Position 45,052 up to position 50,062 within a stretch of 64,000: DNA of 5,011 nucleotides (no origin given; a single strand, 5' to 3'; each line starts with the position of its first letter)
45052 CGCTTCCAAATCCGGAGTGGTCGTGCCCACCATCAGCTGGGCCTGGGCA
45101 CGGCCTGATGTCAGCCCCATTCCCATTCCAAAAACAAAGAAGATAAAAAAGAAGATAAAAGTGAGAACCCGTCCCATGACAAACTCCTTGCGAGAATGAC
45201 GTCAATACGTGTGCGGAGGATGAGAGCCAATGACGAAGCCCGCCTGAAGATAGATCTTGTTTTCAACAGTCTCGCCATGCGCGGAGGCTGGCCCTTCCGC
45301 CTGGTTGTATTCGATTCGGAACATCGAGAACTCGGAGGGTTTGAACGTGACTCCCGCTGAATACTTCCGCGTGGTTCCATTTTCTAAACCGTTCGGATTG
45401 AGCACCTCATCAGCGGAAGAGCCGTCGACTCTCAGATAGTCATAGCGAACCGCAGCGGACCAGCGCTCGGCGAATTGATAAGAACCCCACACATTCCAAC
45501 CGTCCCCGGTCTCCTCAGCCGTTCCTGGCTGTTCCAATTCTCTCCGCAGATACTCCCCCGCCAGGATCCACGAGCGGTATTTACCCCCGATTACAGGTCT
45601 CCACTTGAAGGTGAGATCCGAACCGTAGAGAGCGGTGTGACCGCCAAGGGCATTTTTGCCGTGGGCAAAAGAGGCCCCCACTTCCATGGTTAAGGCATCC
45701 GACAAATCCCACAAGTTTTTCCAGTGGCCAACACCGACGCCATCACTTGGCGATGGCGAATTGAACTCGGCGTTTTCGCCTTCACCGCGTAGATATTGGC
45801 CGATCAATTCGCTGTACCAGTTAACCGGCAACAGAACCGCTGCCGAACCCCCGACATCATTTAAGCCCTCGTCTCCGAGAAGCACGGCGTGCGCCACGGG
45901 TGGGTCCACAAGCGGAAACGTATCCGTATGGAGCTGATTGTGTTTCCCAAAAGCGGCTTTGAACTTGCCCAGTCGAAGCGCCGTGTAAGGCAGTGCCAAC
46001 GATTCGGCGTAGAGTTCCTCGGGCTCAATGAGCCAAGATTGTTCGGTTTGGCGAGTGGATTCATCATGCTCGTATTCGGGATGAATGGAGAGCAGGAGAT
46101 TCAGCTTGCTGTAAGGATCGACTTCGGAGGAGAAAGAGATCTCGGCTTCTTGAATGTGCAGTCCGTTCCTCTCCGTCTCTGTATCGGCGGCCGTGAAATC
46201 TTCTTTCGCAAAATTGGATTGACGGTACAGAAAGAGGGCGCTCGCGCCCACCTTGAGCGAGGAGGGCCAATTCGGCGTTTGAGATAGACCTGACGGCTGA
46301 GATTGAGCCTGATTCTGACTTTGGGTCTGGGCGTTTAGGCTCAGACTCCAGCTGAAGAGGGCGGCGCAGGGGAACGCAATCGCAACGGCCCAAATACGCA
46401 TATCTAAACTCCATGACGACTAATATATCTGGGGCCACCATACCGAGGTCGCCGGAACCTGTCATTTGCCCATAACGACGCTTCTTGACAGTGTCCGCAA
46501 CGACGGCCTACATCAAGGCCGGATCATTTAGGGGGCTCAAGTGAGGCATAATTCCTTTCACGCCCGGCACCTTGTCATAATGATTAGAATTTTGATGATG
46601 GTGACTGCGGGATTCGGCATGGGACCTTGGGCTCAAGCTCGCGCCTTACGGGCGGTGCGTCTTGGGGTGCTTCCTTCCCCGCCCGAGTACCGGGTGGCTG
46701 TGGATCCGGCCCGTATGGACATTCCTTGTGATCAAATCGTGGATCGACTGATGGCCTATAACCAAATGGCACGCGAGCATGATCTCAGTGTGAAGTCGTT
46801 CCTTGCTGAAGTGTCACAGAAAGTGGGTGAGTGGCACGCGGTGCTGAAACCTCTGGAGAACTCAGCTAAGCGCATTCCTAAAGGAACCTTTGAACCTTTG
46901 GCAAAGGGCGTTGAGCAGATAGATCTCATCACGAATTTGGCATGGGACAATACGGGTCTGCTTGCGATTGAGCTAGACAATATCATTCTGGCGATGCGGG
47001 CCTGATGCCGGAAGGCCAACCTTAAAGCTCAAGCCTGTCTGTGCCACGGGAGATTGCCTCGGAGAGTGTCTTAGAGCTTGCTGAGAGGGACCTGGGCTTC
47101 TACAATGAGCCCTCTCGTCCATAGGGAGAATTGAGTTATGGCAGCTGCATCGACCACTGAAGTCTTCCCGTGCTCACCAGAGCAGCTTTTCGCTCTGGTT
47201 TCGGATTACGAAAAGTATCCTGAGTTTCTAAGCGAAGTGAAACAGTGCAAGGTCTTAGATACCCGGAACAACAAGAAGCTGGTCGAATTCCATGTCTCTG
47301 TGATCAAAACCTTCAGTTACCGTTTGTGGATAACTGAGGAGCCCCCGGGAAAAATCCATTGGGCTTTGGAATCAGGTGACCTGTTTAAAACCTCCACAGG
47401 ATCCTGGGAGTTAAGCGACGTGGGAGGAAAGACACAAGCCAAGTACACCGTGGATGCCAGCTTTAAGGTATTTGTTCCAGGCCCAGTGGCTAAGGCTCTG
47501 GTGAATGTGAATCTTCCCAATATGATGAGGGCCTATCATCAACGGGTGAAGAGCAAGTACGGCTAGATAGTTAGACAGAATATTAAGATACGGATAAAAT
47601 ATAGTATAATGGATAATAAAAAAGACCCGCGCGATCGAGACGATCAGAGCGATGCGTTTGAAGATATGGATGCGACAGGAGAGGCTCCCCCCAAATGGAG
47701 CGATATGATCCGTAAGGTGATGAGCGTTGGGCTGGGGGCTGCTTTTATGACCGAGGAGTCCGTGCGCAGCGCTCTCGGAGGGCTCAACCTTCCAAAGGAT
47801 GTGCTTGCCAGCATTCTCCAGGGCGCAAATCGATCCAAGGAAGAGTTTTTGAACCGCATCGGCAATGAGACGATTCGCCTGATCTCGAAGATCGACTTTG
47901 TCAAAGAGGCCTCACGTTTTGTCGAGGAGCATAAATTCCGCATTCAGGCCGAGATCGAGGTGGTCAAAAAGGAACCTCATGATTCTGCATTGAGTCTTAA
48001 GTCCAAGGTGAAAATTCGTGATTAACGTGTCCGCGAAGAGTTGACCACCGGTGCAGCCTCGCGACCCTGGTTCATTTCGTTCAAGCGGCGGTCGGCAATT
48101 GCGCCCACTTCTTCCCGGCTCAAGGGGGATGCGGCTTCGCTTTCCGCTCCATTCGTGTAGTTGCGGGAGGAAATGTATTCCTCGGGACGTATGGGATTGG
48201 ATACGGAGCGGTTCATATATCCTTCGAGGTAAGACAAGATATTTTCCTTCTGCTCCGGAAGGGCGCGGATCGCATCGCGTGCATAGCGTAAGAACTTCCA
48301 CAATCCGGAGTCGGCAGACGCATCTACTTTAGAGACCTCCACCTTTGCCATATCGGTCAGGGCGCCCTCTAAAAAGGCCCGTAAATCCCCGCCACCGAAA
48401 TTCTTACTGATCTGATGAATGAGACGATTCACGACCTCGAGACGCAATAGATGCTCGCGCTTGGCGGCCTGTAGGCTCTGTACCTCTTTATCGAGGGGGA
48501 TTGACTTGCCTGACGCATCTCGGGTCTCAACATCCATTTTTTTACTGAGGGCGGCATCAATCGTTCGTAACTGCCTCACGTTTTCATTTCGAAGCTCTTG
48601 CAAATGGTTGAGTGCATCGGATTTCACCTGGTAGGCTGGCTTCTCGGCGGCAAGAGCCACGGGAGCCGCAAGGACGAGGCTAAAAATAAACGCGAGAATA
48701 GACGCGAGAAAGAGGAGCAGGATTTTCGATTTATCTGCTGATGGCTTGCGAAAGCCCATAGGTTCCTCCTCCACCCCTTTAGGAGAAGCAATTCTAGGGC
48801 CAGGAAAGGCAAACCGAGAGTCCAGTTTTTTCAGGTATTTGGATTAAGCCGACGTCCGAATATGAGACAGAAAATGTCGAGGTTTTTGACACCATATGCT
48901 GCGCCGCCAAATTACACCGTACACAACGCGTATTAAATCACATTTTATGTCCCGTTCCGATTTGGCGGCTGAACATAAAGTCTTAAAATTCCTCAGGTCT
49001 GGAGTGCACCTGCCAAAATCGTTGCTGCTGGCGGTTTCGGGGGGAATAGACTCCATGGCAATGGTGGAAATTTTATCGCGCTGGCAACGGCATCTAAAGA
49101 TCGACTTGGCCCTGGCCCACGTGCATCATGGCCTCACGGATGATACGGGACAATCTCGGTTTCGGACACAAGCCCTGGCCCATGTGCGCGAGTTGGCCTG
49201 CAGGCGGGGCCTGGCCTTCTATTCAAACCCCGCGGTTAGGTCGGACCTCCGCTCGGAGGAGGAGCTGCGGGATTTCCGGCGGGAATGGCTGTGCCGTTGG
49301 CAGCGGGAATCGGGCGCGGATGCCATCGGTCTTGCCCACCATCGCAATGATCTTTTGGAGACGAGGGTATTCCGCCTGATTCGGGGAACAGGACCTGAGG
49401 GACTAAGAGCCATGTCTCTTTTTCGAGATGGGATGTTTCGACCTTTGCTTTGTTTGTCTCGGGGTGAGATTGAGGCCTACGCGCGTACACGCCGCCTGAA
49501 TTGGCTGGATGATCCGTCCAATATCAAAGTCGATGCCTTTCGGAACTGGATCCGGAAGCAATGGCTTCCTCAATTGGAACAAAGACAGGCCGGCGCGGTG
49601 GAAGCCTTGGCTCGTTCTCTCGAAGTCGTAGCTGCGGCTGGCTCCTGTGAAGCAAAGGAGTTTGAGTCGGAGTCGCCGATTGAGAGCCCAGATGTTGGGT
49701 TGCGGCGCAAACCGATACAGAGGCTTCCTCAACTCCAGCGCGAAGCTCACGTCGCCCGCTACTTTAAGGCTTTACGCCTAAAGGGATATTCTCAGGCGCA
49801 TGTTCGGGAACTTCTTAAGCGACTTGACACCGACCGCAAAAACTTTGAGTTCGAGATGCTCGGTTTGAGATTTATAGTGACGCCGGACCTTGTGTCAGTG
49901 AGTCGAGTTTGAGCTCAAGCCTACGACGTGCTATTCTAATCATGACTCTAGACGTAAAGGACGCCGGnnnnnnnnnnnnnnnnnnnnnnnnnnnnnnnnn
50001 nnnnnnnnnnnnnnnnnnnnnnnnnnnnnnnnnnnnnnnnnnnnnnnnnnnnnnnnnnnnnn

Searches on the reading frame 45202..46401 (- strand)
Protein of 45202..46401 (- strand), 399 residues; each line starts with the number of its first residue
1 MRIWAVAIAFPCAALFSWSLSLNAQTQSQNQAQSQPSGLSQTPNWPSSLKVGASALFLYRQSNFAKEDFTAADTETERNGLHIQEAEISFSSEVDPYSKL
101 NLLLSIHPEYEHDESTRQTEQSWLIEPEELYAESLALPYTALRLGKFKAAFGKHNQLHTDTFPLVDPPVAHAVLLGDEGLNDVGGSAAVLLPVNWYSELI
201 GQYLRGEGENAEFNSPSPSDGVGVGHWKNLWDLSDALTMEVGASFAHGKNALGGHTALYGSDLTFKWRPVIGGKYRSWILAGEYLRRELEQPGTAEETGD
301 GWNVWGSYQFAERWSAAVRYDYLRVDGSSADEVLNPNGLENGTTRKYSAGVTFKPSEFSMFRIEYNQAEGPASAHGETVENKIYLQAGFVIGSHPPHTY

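Call 21: search_protein_families(library=pfam, proteins=[window:45202-46401:-], max_evalue=0.00001)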
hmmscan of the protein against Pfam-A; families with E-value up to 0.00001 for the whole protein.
window:45202-46401:- (399 aa): 1 family
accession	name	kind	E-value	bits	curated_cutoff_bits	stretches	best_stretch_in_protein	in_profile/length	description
PF07642.17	BBP2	-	5.2e-07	29.7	26.2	1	277-369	221-312/339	Putative beta-barrel porin-2, OmpL-like. bbp2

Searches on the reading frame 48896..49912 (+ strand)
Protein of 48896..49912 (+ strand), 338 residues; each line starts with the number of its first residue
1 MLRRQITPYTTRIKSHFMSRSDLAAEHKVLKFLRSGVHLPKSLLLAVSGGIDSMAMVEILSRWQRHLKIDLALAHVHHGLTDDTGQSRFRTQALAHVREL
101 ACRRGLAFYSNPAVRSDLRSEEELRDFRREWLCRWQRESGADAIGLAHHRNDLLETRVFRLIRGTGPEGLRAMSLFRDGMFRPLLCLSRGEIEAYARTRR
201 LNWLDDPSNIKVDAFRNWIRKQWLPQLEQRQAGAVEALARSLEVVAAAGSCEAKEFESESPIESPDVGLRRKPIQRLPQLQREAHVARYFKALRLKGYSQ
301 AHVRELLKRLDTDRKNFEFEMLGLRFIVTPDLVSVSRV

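Call 21: search_protein_families(library=pfam, proteins=[window:48896-49912:+], max_evalue=0.00001)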
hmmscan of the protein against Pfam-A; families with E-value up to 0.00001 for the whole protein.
window:48896-49912:+ (338 aa): 1 family
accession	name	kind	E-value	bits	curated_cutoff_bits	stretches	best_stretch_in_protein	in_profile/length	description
PF01171.26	ATP_bind_3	-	6.2e-37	127.5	27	1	43-222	2-182/182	PP-loop family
